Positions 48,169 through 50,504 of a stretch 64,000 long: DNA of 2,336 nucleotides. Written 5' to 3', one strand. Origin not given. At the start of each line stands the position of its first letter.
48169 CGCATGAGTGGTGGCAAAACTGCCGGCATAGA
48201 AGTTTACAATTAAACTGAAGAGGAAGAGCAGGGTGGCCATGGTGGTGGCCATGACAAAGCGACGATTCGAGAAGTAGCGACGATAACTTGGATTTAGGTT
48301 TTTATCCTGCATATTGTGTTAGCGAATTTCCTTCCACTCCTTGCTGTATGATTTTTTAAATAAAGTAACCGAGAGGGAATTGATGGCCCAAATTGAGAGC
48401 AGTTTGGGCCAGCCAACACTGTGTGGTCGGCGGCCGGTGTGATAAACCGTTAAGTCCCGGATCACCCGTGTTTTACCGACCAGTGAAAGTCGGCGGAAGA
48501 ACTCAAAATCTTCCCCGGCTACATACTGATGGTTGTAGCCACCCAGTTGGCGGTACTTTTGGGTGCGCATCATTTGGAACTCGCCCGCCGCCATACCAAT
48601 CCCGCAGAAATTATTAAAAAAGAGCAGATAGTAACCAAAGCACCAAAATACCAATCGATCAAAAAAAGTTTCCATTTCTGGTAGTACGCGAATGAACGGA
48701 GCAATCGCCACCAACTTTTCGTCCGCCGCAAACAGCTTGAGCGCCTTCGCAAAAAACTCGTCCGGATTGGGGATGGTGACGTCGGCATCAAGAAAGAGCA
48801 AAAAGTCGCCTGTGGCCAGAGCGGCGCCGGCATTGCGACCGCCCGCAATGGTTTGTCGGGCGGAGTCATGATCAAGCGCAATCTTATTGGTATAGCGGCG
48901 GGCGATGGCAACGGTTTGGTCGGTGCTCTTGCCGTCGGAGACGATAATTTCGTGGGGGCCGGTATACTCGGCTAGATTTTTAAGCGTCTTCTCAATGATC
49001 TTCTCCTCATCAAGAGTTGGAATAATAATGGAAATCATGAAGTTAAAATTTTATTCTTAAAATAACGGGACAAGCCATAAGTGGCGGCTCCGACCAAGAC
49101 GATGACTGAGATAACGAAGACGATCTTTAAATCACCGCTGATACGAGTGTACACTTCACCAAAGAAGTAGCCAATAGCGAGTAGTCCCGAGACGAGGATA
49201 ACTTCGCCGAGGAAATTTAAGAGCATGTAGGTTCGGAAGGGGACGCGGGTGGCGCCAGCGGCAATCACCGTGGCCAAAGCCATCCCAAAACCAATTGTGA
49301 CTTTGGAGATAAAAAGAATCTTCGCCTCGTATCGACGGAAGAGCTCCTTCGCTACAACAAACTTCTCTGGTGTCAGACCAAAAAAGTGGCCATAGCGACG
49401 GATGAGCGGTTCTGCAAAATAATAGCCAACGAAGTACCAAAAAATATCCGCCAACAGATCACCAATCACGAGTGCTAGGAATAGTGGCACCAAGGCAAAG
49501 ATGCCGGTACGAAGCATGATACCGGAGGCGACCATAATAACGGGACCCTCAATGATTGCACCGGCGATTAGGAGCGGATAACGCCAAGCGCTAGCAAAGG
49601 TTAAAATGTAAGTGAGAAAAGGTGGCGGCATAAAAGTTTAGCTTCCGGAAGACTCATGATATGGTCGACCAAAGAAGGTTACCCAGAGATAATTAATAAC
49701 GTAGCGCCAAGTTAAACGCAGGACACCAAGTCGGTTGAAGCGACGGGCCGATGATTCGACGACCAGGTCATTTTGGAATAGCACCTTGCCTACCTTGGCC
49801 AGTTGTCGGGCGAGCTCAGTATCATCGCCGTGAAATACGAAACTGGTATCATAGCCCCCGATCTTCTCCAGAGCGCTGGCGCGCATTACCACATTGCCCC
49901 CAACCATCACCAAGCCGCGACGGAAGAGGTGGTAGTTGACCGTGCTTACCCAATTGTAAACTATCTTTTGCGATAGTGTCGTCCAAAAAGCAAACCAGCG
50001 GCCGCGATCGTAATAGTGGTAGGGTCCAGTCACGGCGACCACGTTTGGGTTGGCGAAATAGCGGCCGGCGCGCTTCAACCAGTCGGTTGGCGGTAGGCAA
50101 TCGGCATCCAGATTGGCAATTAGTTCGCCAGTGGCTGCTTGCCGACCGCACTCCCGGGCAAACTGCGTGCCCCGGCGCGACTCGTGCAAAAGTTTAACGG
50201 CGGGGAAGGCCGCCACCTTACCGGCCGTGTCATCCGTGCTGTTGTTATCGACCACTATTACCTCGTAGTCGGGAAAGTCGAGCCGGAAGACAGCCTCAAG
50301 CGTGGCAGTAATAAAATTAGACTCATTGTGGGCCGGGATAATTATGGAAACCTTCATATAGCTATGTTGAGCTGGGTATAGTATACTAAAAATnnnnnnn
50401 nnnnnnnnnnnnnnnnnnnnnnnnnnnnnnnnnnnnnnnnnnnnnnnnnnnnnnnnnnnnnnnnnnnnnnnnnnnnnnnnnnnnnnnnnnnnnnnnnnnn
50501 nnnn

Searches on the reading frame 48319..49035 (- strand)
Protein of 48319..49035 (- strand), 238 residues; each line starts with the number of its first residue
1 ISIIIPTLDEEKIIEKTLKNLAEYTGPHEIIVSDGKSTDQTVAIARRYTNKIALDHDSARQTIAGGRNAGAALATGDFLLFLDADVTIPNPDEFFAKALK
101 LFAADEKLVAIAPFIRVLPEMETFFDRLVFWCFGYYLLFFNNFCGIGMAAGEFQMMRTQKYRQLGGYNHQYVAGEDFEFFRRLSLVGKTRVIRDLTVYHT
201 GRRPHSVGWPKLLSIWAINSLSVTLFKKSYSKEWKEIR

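Call 20: search_protein_families(library=pfam, proteins=[window:48319-49035:-], max_evalue=0.001)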
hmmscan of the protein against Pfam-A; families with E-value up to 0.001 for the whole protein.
window:48319-49035:- (238 aa): 4 families
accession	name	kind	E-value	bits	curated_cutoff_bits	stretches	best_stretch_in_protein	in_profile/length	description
PF00535.33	Glycos_transf_2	-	7.6e-25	88.2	23.3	1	2-164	1-167/168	Glycosyl transferase family 2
PF10111.15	Glyco_tranf_2_2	-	2.7e-12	47.2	27.3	1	2-186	1-202/276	Glycosyltransferase like family 2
PF13641.12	Glyco_tranf_2_3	-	1.3e-09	38.9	27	1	1-187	3-198/230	Glycosyltransferase like family 2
PF13704.12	Glyco_tranf_2_4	-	0.00066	20.6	27.5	0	9-85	2-81/98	Glycosyl transferase family 2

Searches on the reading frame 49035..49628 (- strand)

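Call 20: search_protein_families(library=pfam, proteins=[window:49035-49628:-], max_evalue=0.001)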
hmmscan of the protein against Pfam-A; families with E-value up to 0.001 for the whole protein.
window:49035-49628:- (197 aa): 1 family
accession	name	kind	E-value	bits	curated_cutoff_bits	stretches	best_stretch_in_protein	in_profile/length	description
PF09335.16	VTT_dom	-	1.4e-11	45.3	33.9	1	30-154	5-122/123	VTT domain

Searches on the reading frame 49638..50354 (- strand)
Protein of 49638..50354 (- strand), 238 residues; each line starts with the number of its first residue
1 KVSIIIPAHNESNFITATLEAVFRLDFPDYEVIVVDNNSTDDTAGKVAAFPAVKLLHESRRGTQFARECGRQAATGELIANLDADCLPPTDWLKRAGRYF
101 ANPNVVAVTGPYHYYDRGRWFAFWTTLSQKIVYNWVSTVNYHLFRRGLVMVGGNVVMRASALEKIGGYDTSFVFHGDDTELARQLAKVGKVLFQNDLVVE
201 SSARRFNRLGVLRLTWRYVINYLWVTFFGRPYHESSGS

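Call 20: search_protein_families(library=pfam, proteins=[window:49638-50354:-], max_evalue=0.001)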
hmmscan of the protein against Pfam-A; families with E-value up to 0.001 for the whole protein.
window:49638-50354:- (238 aa): 6 families
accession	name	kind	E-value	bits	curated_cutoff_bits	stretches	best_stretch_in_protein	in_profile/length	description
PF00535.33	Glycos_transf_2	-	2.3e-29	102.9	23.3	1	3-165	1-167/168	Glycosyl transferase family 2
PF13641.12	Glyco_tranf_2_3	-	3.1e-18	67.1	27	1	2-202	3-212/230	Glycosyltransferase like family 2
PF10111.15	Glyco_tranf_2_2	-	1.2e-10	41.9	27.3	1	4-192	2-206/276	Glycosyltransferase like family 2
PF13632.12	Glyco_trans_2_3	-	2.1e-10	41.2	27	1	79-206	2-129/198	Glycosyl transferase family group 2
PF13506.12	Glyco_transf_21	-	6.2e-09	36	21.7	1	72-203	27-156/174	Glycosyl transferase family 21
PF13704.12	Glyco_tranf_2_4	-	0.00061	20.7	27.5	0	9-74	1-70/98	Glycosyl transferase family 2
